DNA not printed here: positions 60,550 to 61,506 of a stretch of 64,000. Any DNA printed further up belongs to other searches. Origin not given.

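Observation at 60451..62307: Split Fpg/Nei arrangement: zinc-finger-less Fpg-like glycosylase in an operon with a separate CxxC-x20-CxxC zinc-ribbon gene, a DUF4912 gene and an RHH gene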

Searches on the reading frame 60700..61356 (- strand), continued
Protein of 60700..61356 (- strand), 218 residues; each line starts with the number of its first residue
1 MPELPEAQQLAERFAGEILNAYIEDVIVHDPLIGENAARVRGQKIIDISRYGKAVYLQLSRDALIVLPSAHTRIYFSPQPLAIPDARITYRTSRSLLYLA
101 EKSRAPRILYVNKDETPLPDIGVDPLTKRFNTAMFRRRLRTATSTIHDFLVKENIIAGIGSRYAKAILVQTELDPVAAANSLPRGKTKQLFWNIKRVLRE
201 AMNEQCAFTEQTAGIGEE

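Call 73: list_cluster_members(proteins=[L038:5001-5654:+, L013:5001-5708:+, L013:4129-4350:+, L013:4361-4942:+, L018:5001-5657:+])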
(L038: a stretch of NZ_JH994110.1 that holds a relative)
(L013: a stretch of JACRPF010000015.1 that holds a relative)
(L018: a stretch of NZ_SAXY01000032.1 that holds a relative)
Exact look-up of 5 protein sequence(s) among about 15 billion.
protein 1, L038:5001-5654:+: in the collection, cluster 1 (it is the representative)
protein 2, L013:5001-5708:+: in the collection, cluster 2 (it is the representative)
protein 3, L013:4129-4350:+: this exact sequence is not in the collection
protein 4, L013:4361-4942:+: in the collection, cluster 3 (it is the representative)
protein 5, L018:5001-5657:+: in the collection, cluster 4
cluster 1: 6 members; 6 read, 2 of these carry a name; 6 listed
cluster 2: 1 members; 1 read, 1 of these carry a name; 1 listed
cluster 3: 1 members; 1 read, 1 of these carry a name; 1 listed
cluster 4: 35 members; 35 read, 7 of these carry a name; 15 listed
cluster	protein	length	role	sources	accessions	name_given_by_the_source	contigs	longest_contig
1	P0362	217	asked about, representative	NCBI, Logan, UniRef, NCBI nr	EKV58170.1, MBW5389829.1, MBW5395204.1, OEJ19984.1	DNA-formamidopyrimidine glycosylase family protein [Brachyspira hampsonii] | DNA-(apurinic or apyrimidinic site) lyase n=1 Tax=Brachyspira hampsonii 30446 ...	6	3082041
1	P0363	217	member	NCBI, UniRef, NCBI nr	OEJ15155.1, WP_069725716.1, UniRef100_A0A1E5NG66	formamidopyrimidine-DNA glycosylase [Brachyspira hampsonii] | DNA-(apurinic or apyrimidinic site) lyase n=1 Tax=Brachyspira hampsonii TaxID=1287055 ... | DNA-formamidopyrimidine glycosylase family protein [Brachyspira hampsonii]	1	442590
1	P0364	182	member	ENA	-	-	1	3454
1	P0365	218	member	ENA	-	-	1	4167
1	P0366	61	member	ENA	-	-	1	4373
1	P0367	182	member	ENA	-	-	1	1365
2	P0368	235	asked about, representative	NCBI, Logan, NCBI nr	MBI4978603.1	MAG: hypothetical protein HZC28_14075 [Spirochaetes bacterium] | hypothetical protein [Spirochaetota bacterium]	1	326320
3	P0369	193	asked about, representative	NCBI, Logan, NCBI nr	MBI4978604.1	MAG: DUF4912 domain-containing protein [Spirochaetes bacterium] | DUF4912 domain-containing protein [Spirochaetota bacterium]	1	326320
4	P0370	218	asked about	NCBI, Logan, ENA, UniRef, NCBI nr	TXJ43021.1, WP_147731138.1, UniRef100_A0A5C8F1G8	DNA-formamidopyrimidine glycosylase family protein [Brachyspira pilosicoli] | DNA-(apurinic or apyrimidinic site) lyase n=1 Tax=Brachyspira pilosicoli TaxID=52584 ...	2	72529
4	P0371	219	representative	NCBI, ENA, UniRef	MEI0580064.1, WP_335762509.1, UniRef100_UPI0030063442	DNA-formamidopyrimidine glycosylase family protein [Brachyspira pilosicoli] | DNA-formamidopyrimidine glycosylase family protein n=1 Tax=Brachyspira pilosicoli ...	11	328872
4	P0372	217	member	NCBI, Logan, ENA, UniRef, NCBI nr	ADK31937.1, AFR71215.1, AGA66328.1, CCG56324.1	formamidopyrimidine-DNA glycosylase [Brachyspira pilosicoli] | DNA-(apurinic or apyrimidinic site) lyase n=5 Tax=Brachyspira pilosicoli TaxID=52584 ... | DNA-formamidopyrimidine glycosylase family protein [Brachyspira pilosicoli]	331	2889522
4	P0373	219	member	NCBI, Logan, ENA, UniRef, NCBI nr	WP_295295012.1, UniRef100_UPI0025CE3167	DNA-formamidopyrimidine glycosylase family protein [uncultured Brachyspira sp.] | DNA-formamidopyrimidine glycosylase family protein n=1 Tax=uncultured Brachyspira sp. ...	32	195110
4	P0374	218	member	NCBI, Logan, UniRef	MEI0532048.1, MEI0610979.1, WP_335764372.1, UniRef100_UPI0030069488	DNA-formamidopyrimidine glycosylase family protein [Brachyspira pilosicoli] | DNA-formamidopyrimidine glycosylase family protein n=1 Tax=Brachyspira pilosicoli ...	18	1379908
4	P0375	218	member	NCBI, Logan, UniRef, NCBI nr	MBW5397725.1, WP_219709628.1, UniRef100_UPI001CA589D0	DNA-formamidopyrimidine glycosylase family protein [Brachyspira pilosicoli] | DNA-formamidopyrimidine glycosylase family protein n=1 Tax=Brachyspira pilosicoli ...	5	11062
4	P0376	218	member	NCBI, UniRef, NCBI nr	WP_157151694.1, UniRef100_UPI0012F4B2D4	DNA-formamidopyrimidine glycosylase family protein [Brachyspira sp. SAP_772] | DNA-formamidopyrimidine glycosylase family protein n=1 Tax=Brachyspira sp. SAP_772 ...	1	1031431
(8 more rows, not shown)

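Call 79: fold_search(model_id=the predicted structure, library=pdb)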
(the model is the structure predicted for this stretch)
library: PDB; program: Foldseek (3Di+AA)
matches with E <= 10: 976; with E <= 0.001: 121
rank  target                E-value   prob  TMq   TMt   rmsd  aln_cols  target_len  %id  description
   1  3sar_A                1.1e-13  1.00  0.44  0.38   9.4       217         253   24  MUTM Slanted complex 1 (released 2012-01-11)
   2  3sas_A                1.2e-13  1.00  0.44  0.38   9.3       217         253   24  MUTM Slanted complex 4 with R112A mutation (released 2012-01-11)
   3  3sat_A                1.5e-13  1.00  0.44  0.39   9.4       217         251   24  MUTM Slanted complex 6 with R112A mutation (released 2012-01-11)
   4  3gq3_A                2.3e-13  1.00  0.44  0.39   9.6       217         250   24  MutM encountering an intrahelical 8-oxoguanine (oxoG) lesion in EC5-loop deletion complex (released 2009-11-10)
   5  4g4o_A                2.5e-13  1.00  0.45  0.39   9.6       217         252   24  MutM containing M77A mutation bound to oxoG-containing DNA (released 2013-02-20)
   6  4g4q_A                2.9e-13  1.00  0.44  0.38   9.7       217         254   24  MutM containing F114A mutation bound to undamaged DNA (released 2013-02-20)
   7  3u6c_A                3.1e-13  1.00  0.45  0.39   9.8       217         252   24  MutM set 1 ApGo (released 2012-04-25)
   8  4g4r_A                4.2e-13  1.00  0.44  0.39   9.6       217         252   24  MutM containing F114A mutation bound to oxoG-containing DNA (released 2013-02-20)
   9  2f5n_A                4.4e-13  1.00  0.44  0.38   9.8       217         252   24  MutM crosslinked to undamaged DNA sampling A:T base pair IC1 (released 2006-03-07)
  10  4g4n_A                6.3e-13  1.00  0.45  0.39   9.7       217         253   25  MutM containing M77A mutation bound to undamaged DNA (released 2013-02-20)
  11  3gpp_A                7.0e-13  1.00  0.45  0.39   9.7       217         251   24  MutM encountering an intrahelical 8-oxoguanine (oxoG) lesion in EC3-T224P complex (released 2009-11-10)
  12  3saw_A                7.9e-13  1.00  0.44  0.38   9.6       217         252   24  MUTM Slanted complex 8 with R112A mutation (released 2012-01-11)
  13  2f5p_A                8.9e-13  1.00  0.45  0.39   9.7       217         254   24  MutM crosslinked to undamaged DNA sampling A:T base pair IC2 (released 2006-03-07)
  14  3jr4_A                1.3e-12  1.00  0.44  0.37   9.9       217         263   24  MutM interrogating an extrahelical G (released 2009-11-03)
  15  3jr5_A                1.3e-12  1.00  0.43  0.35  10.1       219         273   23  MutM lesion recognition control complex with N174C crosslinking site (released 2009-11-03)
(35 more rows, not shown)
